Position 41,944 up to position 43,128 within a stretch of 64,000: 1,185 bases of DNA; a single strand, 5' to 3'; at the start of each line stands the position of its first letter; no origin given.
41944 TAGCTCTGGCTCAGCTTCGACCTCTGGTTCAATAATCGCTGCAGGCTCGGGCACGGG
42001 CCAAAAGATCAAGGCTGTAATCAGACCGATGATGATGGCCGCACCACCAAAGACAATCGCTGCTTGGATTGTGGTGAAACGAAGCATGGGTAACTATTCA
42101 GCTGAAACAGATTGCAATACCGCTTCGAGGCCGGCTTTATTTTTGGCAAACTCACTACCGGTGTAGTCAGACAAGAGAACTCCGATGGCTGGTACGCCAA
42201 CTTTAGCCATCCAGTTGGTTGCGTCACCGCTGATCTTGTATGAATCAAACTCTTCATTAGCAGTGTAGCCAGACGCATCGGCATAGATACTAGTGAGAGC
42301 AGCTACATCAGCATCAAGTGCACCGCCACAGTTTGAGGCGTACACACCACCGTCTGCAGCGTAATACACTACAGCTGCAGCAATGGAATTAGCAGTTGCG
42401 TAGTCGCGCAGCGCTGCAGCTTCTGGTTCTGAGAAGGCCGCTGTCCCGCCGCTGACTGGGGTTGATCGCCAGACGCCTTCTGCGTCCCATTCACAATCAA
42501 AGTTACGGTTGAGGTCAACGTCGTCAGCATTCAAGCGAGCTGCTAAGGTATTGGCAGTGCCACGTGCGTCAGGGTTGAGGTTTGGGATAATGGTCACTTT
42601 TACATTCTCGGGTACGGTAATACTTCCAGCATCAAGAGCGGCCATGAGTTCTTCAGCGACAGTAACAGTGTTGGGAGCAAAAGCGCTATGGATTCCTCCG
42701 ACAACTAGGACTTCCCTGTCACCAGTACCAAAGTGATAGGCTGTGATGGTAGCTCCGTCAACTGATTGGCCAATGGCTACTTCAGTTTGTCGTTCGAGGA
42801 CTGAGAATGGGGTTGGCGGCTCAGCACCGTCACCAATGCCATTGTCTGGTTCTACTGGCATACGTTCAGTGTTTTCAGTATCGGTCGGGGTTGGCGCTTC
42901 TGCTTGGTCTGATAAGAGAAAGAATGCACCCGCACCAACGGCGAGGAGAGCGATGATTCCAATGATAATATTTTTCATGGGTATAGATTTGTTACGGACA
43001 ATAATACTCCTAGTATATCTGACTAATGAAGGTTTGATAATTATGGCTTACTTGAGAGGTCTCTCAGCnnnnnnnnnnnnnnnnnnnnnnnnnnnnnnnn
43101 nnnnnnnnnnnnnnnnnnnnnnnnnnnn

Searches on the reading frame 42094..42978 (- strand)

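Call 14: search_protein_families(library=pfam, max_evalue=0.00001, proteins=[window:42094-42978:-])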
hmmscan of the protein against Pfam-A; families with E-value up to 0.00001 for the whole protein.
window:42094-42978:- (294 aa): 1 family
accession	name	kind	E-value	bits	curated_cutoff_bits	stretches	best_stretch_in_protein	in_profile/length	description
PF00246.29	Peptidase_M14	-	3.4e-13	50.3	21.6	1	67-238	19-219/286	Zinc carboxypeptidase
